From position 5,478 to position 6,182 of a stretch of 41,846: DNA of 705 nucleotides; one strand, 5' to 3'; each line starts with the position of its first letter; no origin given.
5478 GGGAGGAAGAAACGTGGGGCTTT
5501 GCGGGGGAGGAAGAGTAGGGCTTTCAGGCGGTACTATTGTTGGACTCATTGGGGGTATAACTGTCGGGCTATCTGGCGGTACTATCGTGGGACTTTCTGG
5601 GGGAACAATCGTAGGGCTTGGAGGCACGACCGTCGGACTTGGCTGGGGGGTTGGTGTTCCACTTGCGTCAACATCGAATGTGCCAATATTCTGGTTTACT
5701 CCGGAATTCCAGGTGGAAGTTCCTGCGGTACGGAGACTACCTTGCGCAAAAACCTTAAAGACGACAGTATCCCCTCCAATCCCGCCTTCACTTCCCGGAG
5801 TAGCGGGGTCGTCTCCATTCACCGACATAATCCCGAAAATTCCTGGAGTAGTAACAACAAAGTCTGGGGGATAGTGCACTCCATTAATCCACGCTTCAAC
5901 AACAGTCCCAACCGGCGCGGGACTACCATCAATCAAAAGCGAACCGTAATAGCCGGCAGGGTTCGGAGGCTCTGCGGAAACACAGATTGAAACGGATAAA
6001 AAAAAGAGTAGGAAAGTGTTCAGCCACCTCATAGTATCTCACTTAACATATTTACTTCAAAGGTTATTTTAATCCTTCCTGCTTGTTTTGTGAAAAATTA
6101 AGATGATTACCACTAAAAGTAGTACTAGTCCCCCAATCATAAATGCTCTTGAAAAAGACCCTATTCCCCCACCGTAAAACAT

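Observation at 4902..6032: Pilin module fused to an extracellular head through a Pro/Thr stalk (candidate tip or minor pilin carrying an adhesin domain)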

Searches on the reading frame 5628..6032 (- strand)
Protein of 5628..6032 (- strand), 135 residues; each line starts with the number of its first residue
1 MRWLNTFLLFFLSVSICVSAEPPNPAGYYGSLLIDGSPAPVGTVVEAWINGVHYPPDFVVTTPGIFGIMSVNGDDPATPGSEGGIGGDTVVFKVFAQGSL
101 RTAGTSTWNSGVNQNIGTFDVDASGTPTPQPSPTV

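Call 20: find_homologous_proteins(query=A2, max_evalue=0.001)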
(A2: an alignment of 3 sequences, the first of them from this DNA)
Query A2 (3 sequences) (112 aa, profile of the alignment): 35 proteins with E <= 0.001 among 412 candidates.
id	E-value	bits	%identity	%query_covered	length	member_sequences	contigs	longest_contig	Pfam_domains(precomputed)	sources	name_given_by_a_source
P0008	1.1e-27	114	48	87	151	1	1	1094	-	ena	-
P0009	1.2e-19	88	59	29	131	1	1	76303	-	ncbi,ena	-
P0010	2.0e-18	84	59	30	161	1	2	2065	-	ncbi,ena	-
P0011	2.8e-18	83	59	29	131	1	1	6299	-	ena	-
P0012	8.6e-18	82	55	29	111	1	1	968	-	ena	-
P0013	2.1e-16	77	47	29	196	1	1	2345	-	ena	-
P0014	3.7e-16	77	54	31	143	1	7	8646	-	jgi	jgi:hypothetical protein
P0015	3.9e-15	73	47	44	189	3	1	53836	-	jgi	-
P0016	3.2e-14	70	63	31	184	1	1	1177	-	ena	-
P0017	3.8e-14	70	46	45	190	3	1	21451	-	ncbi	-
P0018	4.9e-14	70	45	70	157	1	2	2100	-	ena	-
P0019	5.6e-14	70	38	80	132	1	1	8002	-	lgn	-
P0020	1.2e-13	68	59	29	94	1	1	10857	-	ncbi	ncbi:hypothetical protein ACFLT0_00845, partial [Chloroflexota bacterium]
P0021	1.3e-13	68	48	45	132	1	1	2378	-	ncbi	ncbi:MAG: hypothetical protein CVV33_06430, partial [Methanomicrobiales archaeon HGW-Methanomicrobia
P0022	1.8e-13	68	56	29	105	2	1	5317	-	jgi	-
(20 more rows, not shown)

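Call 30: predict_structure(alignment_id=A3)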
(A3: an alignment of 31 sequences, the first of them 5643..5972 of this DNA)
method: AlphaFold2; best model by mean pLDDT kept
length: 110 residues; sequences in the alignment: 31
mean_pLDDT: 86.6   pTM: 0.79
mean pLDDT of the five models: 86.6, 86.0, 82.8, 81.4, 79.1
residues with pLDDT >= 90: 53; 70-90: 49; 50-70: 8; < 50: 0
segments of 3 or more residues with pLDDT < 50: none
pLDDT, mean of each block of 10 residues (from residue 1): 88 92 93 90 89 82 87 87 91 90 63
secondary structure, 60 per line:
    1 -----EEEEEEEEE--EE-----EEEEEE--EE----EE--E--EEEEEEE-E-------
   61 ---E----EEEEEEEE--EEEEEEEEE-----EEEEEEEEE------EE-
elements in order: E6-14 E24-29 E45-51 E69-76 E79-87 E93-101

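Call 34: fold_search(model_id=the predicted structure, library=pdb)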
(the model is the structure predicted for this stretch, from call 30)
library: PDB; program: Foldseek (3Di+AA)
matches with E <= 10: 831; with E <= 0.001: 0
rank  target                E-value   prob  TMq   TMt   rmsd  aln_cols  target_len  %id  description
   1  4v4c_B                1.2e-03  1.00  0.54  0.25   3.2        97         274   13  Crystal Structure of Pyrogallol-Phloroglucinol Transhydroxylase from Pelobacter acidigallici (released 2014-07-09)
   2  2xhn_A                1.3e-02  0.99  0.42  0.12   4.4       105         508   17  Rhamnogalacturonan lyase from Aspergillus aculeatus K150A active site mutant (released 2010-09-29)
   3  3th1_A                1.4e-02  0.99  0.49  0.25   7.7       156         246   10  Crystal structure of chlorocatechol 1,2-dioxygenase from Pseudomonas putida (released 2012-08-22)
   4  9h68_B                1.7e-02  1.00  0.58  0.19   6.7       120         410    8  Crystal Structure of the spore gernation lytic transglycosylase SleC from Clostridioides difficile in its zymogenic fo (released 2025-02-12)
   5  1nkg                  1.8e-02  0.95  0.40  0.12   5.3       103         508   17  Rhamnogalacturonan lyase from Aspergillus aculeatus (released 2004-05-25)
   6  3njx                  2.5e-02  0.98  0.44  0.12   4.9       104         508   17  Rhamnogalacturonan Lyase from Aspergillus aculeatus mutant H210A (released 2010-10-06)
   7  6fb3_A                3.0e-02  1.00  0.50  0.04   4.0        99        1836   12  Teneurin 2 Partial Extracellular Domain (released 2018-03-28)
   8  1dlm_A                3.0e-02  0.93  0.40  0.17   7.6       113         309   12  STRUCTURE OF CATECHOL 1,2-DIOXYGENASE FROM ACINETOBACTER CALCOACETICUS NATIVE DATA (released 2000-05-23)
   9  9h68_A                3.3e-02  1.00  0.59  0.19   6.5       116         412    9  Crystal Structure of the spore gernation lytic transglycosylase SleC from Clostridioides difficile in its zymogenic fo (released 2025-02-12)
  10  8fia_A                3.5e-02  1.00  0.58  0.04   2.7       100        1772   13  The structure of fly Teneurin self assembly (released 2023-05-03)
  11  8qox_B                3.5e-02  0.92  0.42  0.14   6.6       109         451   16  Two-component assembly of SlaA and SlaB S-layer proteins of Sulfolobus acidocaldarius (released 2024-02-21)
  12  4iyk                  3.5e-02  0.69  0.33  0.20   8.0       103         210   13  Crystal structure of a putative carbohydrate binding protein (BACUNI_04699) from Bacteroides uniformis ATCC 8492 at 2.00 (released 2013-02-20)
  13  4jcl                  3.5e-02  0.54  0.31  0.08   7.7       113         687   15  Crystal structure of Alpha-CGT from Paenibacillus macerans at 1.7 Angstrom resolution (released 2014-02-26)
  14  2zyr_B                3.9e-02  0.98  0.48  0.14   4.3       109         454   12  A. Fulgidus lipase with fatty acid fragment and magnesium (released 2009-06-16)
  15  5umh_A                3.9e-02  0.90  0.45  0.21   7.5       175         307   13  Crystal Structure of Catechol 1,2-dioxygenase protein from Burkholderia multivorans (released 2017-02-15)
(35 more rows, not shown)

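Call 56: find_related_loci(query=window:5628-6032:-, collection=metagenome_contigs, flank=6000)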
Query window:5628-6032:- (135 aa) in metagenome_contigs; peptide patterns used: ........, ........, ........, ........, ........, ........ (x = any residue, [..] = any of these).
142 stretches matched a pattern; 1 encode a relative of the query (tblastn E <= 1e-3); 1 distinct loci.
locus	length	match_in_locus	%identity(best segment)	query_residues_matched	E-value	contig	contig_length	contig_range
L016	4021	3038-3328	47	17-111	5e-22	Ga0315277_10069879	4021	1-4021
